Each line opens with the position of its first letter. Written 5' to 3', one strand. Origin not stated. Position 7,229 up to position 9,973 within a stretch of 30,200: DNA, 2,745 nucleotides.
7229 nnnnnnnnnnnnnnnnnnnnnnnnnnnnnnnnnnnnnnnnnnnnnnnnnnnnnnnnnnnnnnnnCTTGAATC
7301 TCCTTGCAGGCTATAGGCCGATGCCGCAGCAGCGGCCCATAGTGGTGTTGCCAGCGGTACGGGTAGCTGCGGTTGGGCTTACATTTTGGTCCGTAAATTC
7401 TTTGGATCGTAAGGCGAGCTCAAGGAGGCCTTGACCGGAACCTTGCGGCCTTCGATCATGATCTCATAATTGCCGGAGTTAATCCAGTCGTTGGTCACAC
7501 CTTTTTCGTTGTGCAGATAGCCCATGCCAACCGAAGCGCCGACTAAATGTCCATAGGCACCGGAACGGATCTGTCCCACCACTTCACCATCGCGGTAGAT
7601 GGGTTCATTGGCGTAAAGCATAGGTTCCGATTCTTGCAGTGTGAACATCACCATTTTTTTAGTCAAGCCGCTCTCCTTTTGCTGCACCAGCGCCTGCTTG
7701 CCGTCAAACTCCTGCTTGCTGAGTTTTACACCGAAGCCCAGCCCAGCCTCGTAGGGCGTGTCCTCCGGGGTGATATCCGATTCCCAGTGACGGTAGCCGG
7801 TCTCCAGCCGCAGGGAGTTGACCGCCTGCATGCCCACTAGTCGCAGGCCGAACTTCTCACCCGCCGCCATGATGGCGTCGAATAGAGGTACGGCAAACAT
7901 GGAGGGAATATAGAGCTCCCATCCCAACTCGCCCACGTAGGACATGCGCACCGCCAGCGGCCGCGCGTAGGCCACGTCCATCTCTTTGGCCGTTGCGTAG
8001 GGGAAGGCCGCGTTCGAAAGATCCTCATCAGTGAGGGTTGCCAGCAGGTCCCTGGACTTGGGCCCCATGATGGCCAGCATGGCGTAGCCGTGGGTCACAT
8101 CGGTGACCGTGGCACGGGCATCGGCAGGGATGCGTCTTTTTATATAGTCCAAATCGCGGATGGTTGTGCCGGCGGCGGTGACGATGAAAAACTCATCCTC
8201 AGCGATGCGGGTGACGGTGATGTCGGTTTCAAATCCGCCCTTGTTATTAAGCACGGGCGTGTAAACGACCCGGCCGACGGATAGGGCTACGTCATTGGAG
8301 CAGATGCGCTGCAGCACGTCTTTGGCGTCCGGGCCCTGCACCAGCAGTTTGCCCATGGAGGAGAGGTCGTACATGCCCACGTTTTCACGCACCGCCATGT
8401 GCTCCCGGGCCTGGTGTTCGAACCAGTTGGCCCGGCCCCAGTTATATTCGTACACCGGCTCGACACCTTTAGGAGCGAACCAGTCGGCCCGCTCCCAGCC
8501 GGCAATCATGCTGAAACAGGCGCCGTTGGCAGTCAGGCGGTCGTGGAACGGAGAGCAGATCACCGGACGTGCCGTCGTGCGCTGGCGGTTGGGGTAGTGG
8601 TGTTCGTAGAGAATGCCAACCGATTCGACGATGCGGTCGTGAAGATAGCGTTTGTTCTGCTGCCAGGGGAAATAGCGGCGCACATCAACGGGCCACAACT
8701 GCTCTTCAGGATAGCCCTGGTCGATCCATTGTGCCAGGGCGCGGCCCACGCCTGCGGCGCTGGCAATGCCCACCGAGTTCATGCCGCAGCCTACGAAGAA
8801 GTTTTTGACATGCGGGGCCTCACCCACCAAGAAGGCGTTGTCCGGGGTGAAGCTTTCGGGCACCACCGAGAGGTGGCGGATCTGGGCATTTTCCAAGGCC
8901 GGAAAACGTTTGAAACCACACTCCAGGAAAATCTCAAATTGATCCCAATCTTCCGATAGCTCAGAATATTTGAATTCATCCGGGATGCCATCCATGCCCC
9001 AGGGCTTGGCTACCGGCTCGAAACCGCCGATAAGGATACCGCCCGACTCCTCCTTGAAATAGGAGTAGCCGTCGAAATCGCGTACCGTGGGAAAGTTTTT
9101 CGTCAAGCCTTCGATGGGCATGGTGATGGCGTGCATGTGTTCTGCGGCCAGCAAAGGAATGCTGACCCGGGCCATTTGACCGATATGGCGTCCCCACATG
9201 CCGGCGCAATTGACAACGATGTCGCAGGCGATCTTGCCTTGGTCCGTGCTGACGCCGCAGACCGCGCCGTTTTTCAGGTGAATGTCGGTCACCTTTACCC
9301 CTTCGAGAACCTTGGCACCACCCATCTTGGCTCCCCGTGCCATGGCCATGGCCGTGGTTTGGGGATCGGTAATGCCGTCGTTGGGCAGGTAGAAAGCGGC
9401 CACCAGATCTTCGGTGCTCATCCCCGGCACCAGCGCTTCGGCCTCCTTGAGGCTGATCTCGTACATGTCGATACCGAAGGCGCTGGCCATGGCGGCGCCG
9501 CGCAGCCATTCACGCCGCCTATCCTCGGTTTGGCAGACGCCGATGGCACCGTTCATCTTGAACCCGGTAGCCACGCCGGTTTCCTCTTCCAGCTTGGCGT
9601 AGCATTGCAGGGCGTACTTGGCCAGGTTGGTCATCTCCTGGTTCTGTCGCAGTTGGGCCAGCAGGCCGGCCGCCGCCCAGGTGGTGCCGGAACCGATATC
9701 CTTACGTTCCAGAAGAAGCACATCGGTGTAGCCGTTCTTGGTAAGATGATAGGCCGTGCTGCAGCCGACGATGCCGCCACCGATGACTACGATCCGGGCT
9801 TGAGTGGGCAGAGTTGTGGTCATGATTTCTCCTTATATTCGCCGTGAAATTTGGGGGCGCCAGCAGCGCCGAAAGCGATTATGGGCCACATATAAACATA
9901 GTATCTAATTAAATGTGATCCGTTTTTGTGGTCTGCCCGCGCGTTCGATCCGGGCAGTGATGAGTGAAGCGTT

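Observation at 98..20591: Candidate undescribed anaerobic pathway for N-methylated taurines: demethylation modules physically joined to Xsc desulfonation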

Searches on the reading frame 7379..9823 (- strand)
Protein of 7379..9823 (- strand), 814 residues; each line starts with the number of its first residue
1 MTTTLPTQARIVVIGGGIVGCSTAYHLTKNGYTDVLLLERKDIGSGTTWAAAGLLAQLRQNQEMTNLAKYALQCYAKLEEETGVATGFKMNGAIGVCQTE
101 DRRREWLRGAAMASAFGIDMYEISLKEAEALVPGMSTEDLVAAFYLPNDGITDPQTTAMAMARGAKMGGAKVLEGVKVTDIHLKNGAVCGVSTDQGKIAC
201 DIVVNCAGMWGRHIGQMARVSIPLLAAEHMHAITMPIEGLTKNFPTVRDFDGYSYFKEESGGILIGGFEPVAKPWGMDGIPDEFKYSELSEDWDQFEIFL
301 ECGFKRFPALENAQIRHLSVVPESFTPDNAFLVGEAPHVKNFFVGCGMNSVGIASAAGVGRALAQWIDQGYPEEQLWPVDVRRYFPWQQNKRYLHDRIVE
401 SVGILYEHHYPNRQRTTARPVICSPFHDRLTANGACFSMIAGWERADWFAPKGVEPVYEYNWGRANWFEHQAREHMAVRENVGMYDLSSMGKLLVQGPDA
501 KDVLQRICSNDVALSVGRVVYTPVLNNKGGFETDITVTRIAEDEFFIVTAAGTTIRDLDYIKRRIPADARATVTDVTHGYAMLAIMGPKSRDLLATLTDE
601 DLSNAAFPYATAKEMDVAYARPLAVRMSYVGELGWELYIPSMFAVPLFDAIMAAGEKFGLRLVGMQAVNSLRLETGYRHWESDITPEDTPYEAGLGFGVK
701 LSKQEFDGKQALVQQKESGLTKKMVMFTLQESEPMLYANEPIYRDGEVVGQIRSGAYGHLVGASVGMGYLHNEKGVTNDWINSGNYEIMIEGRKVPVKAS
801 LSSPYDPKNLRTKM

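Call 3: search_protein_families(library=pfam, proteins=[window:7379-9823:-])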
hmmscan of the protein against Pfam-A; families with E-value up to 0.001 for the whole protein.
window:7379-9823:- (814 aa): 10 families
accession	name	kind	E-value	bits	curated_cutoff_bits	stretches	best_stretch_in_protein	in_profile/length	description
PF01571.26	GCV_T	-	4.9e-81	272.2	25.6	1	426-697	1-254/255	Aminomethyltransferase folate-binding domain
PF01266.30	DAO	-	1.9e-70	238.6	27.9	1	10-366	1-353/353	FAD dependent oxidoreductase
PF08669.17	GCV_T_C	-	1.9e-17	63.4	25.9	1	722-806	1-80/80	Glycine cleavage T-protein C-terminal barrel domain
PF16350.10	FAO_M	-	1.3e-14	54.5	27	1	370-424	2-56/56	FAD dependent oxidoreductase central domain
PF13450.12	NAD_binding_8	-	3e-06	27.9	21.9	1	13-46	1-33/68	NAD(P)-binding Rossmann-like domain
PF00890.30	FAD_binding_2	-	1.1e-05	25.3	20.4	1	11-193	2-180/414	FAD binding domain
PF04820.20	Trp_halogenase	-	1.8e-05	24.2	21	0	10-45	1-39/458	Tryptophan halogenase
PF07992.20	Pyr_redox_2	-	3.3e-05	23.9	26.1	0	8-42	142-175/291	Pyridine nucleotide-disulphide oxidoreductase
PF01946.23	Thi4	-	4.4e-05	23.3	26.2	0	9-53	18-62/235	Thi4 family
PF01494.25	FAD_binding_3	-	8.7e-05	22.3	22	0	161-368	106-323/349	FAD binding domain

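Call 8: search_protein_families(library=ncbifam, proteins=[window:7379-9823:-], max_evalue=1e-10)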
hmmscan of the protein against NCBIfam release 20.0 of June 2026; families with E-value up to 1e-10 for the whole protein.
window:7379-9823:- (814 aa): 18 families
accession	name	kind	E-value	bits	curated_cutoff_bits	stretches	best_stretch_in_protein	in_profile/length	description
NF001567.0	PRK00389.1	subfamily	1.7e-65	221.3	300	1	467-799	30-347/359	glycine cleavage system aminomethyltransferase GcvT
TIGR00528.1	gcvT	equivalog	1.2e-55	189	235.85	1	468-774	29-334/362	glycine cleavage system aminomethyltransferase GcvT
TIGR01372.1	soxA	subfamily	3e-54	184.2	1164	1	419-722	605-902/996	sarcosine oxidase subunit alpha family protein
NF053776.1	TmaoDeMthMsil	equivalog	1.7e-47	162.4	1100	1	472-812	419-761/763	trimethylamine N-oxide demethylase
NF010093.0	PRK13579.1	equivalog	7.4e-46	156.6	459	1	473-798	43-357/371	glycine cleavage system aminomethyltransferase GcvT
TIGR02352.1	thiamin_ThiO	equivalog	2.9e-35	122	250.8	1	11-218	1-216/351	glycine oxidase ThiO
NF009133.0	PRK12486.1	equivalog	1.1e-29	103.5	410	1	470-772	43-341/369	dimethylsulfoniopropionate demethylase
NF001933.0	PRK00711.1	subfamily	7.3e-27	94.4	383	1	60-239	104-284/429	D-amino acid dehydrogenase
TIGR01373.1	soxB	subfamily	9.4e-24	84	529.45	1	11-384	33-399/407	sarcosine oxidase subunit beta family protein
NF008425.0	PRK11259.1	equivalog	4.1e-23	81.9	257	1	9-384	5-375/377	N-methyl-L-tryptophan oxidase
TIGR01377.1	soxA_mon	subfamily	1.4e-19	70.1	479.65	1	11-383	3-374/381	amino oxidase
TIGR03377.1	glycerol3P_GlpA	equivalog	1e-17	63.9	552.8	1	11-227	2-220/530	anaerobic glycerol-3-phosphate dehydrogenase subunit GlpA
NF008313.0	PRK11101.1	equivalog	1.1e-15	57.2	425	1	5-227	5-229/548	anaerobic glycerol-3-phosphate dehydrogenase subunit A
TIGR03364.1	HpnW_proposed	hypoth_equivalog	9.7e-14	51.2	285.1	1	10-209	2-195/365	TIGR03364 family FAD-dependent oxidoreductase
NF033460.1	glycerol3P_ox_II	equivalog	1.1e-13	51.1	460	0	11-220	4-217/361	type 2 glycerol-3-phosphate oxidase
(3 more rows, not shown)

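Call 44: search_solved_structures(query=window:7379-9823:-, show_alignments=0, max_evalue=1e-10)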
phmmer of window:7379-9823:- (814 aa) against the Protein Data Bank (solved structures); distinct sequences matched with E-value up to 1e-10: 34.
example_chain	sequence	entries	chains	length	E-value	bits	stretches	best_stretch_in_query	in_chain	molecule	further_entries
5l46_A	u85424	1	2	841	1.3e-132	446.6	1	7-771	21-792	Dimethylglycine dehydrogenase, mitochondrial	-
4p9s_A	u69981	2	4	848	3.9e-132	445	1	8-773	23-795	Dimethylglycine dehydrogenase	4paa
4pab_A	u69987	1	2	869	1.2e-131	443.3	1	8-773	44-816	Dimethylglycine dehydrogenase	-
1pj5_A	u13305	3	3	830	1.3e-112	380.4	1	8-811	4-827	N,N-dimethylglycine oxidase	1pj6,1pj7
3gsi_A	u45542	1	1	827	3.1e-111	375.9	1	10-811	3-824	N,N-dimethylglycine oxidase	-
1yx2_A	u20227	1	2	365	1.3e-47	165.5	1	461-775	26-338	Aminomethyltransferase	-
1woo_A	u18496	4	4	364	8.5e-41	142.9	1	461-770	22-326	Aminomethyltransferase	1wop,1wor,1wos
1y56_B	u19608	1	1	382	8.5e-39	136.3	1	5-373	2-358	sarcosine oxidase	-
1v5v_A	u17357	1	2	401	8.5e-36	126.3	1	456-808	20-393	aminomethyltransferase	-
1vrq_A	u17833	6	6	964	2.7e-31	111.5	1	423-717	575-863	Sarcosine oxidase alpha subunit | Subunit alpha of sarcosine oxidase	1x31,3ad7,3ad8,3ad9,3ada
2gag_A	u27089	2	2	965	1e-30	109.5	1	423-714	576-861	heterotetrameric sarcosine oxidase alpha-subunit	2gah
9q5a_A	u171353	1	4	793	4.2e-27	97.6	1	472-811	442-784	Trimethylamine N-oxide Demethylase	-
9q59_A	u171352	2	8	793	4.2e-27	97.6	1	472-811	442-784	trimethylamine N-oxide demethylase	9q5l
3gir_A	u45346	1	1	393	1.4e-25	92.5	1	473-770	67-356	Aminomethyltransferase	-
3a8i_A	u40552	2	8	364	2.5e-25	91.7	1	460-771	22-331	Aminomethyltransferase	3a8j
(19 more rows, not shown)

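Call 58: find_homologous_proteins(query=window:7379-9823:-, max_evalue=1e-50)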
Query window:7379-9823:- (814 aa): 7802 proteins with E <= 1e-50 among 8000 candidates; the best 120 are listed.
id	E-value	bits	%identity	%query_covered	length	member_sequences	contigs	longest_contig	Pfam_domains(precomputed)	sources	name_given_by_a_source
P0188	0.0e+0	1887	99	100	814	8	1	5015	PF01571.27,PF08669.18,PF01266.31,PF16350.11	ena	-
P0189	0.0e+0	1666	86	100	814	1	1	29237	PF01571.27,PF08669.18,PF01266.31,PF16350.11,PF04820.21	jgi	jgi:4-methylaminobutanoate oxidase (formaldehyde-forming)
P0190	0.0e+0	1645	85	100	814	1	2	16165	PF01571.27,PF08669.18,PF01266.31,PF16350.11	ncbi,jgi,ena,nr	ncbi:MAG: FAD-dependent oxidoreductase [Desulfobacteraceae bacterium 4572_123]|nr:MAG: FAD-dependent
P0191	0.0e+0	1616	82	100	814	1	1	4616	PF01571.27,PF08669.18,PF01266.31,PF16350.11,PF13450.13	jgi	jgi:glycine cleavage system T protein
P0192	0.0e+0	1607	82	100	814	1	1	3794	PF01571.27,PF08669.18,PF01266.31,PF16350.11,PF13450.13,PF00890.31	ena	-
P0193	0.0e+0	1595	82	100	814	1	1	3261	PF01571.27,PF08669.18,PF01266.31,PF16350.11,PF13450.13,PF07992.21,PF01494.26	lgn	-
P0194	0.0e+0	1595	82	100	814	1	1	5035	PF01571.27,PF08669.18,PF01266.31,PF16350.11,PF13450.13,PF07992.21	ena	-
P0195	0.0e+0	1571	80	100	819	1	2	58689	PF01571.27,PF08669.18,PF01266.31,PF16350.11,PF13450.13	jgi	jgi:glycine cleavage system T protein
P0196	0.0e+0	1548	79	100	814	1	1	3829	PF01571.27,PF08669.18,PF01266.31,PF16350.11,PF13450.13,PF00890.31,PF04820.21,PF01494.26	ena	-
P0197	0.0e+0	1503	78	100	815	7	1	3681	PF01571.27,PF01946.24,PF08669.18,PF01266.31,PF16350.11,PF13450.13,PF00890.31,PF07992.21,PF01494.26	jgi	jgi:4-methylaminobutanoate oxidase (formaldehyde-forming)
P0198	0.0e+0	1462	75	100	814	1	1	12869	PF01571.27,PF08669.18,PF01266.31,PF16350.11,PF13450.13,PF00890.31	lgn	-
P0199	0.0e+0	1462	75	100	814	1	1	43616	PF01571.27,PF08669.18,PF01266.31,PF16350.11,PF13450.13,PF00890.31,PF13738.13,PF04820.21,PF01494.26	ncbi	-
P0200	0.0e+0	1452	73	100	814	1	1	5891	PF01571.27,PF01946.24,PF08669.18,PF01266.31,PF16350.11,PF13450.13,PF00890.31,PF07992.21,PF13738.13,PF01494.26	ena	-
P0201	0.0e+0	1447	74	100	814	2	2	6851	PF01571.27,PF08669.18,PF01266.31,PF16350.11,PF13450.13,PF00890.31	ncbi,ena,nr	ncbi:MAG: FAD-dependent oxidoreductase [Desulfobacterales bacterium]|nr:FAD-dependent oxidoreductase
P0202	0.0e+0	1442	73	100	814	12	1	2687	PF01571.27,PF08669.18,PF01266.31,PF16350.11,PF00890.31,PF01494.26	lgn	-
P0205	0.0e+0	1438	74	100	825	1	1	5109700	PF01571.27,PF08669.18,PF01266.31,PF16350.11,PF13450.13,PF00890.31,PF13738.13,PF04820.21,PF01494.26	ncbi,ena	-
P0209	0.0e+0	1433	73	100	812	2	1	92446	PF01571.27,PF08669.18,PF01266.31,PF16350.11,PF13450.13,PF00890.31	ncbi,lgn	-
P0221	0.0e+0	1414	72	100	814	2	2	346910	PF01571.27,PF08669.18,PF01266.31,PF16350.11,PF13450.13,PF00890.31,PF07992.21,PF13738.13,PF01494.26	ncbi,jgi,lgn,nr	ncbi:MAG: FAD-dependent oxidoreductase [Peptococcaceae bacterium BICA1-7]|nr:MAG: FAD-dependent oxid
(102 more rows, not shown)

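Call 59: find_encoding_contigs(protein=P0221, flank=10000, max_places=1)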
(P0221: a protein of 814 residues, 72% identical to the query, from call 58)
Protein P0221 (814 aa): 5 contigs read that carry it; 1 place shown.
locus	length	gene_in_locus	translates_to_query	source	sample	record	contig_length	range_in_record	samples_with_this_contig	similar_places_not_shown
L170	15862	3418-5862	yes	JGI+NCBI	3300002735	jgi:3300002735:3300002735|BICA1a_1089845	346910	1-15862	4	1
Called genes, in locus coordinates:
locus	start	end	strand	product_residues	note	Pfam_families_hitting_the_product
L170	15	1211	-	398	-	PF07992:Pyr_redox_2, PF05222:AlaDh_PNT_N, PF01262:AlaDh_PNT_C, PF01488:Shikimate_DH (weak), PF02826:2-Hacid_dh_C (weak), PF00070:Pyr_redox (weak)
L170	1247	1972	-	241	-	PF00392:GntR, PF07702:UTRA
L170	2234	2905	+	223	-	PF00392:GntR, PF07729:FCD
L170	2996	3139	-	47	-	-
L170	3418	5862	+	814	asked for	PF00890:FAD_binding_2 (weak), PF01266:DAO, PF01494:FAD_binding_3 (faint), PF07992:Pyr_redox_2 (faint), PF13450:NAD_binding_8 (faint), PF16350:FAO_M, PF01571:GCV_T, PF08669:GCV_T_C, +1 more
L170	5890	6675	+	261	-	PF01012:ETF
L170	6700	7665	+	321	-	PF01012:ETF, PF00766:ETF_alpha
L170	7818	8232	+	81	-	-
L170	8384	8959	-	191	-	-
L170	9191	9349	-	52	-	-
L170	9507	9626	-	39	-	-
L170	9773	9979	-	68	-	-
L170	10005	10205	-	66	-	-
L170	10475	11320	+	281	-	PF01381:HTH_3, PF12844:HTH_19, PF13443:HTH_26 (weak), PF13560:HTH_31, PF00717:Peptidase_S24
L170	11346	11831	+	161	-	-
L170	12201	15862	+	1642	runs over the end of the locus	PF24883:NPHP3_N (weak)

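Call 60: find_encoding_contigs(protein=P0209, flank=10000, max_places=1)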
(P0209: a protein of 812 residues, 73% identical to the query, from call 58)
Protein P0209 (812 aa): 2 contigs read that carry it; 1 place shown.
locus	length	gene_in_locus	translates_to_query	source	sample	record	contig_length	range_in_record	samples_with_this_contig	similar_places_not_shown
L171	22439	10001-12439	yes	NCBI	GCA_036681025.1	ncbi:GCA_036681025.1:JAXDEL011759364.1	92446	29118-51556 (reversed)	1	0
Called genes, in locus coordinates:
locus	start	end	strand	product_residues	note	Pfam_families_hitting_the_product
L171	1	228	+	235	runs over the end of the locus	PF01177:Asp_Glu_race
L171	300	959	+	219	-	PF00392:GntR, PF07729:FCD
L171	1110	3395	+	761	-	-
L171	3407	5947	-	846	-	PF02687:FtsX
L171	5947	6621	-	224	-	PF00005:ABC_tran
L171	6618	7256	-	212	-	PF25182:NonGDSL, PF04311:DUF459 (faint), PF00657:Lipase_GDSL, PF13472:Lipase_GDSL_2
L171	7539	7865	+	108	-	-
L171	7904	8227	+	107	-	PF00512:HisKA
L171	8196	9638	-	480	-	PF00989:PAS, PF08448:PAS_4, PF13426:PAS_9, PF00158:Sigma54_activat, PF14532:Sigma54_activ_2, PF25601:AAA_lid_14, PF02954:HTH_8, PF18024:HTH_50, +5 more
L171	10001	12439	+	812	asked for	PF00890:FAD_binding_2 (weak), PF01266:DAO, PF13450:NAD_binding_8 (weak), PF16350:FAO_M, PF01571:GCV_T, PF08669:GCV_T_C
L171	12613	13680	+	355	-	PF04069:OpuAC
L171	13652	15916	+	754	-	PF02743:dCache_1, PF00672:HAMP, PF08448:PAS_4 (weak), PF13426:PAS_9 (weak), PF00512:HisKA, PF02518:HATPase_c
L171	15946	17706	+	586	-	PF00072:Response_reg, PF00158:Sigma54_activat, PF13191:AAA_16 (faint), PF14532:Sigma54_activ_2, PF00004:AAA (weak), PF07728:AAA_5 (weak), PF25601:AAA_lid_14, PF02954:HTH_8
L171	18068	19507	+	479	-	PF06253:MTTB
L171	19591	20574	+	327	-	PF06253:MTTB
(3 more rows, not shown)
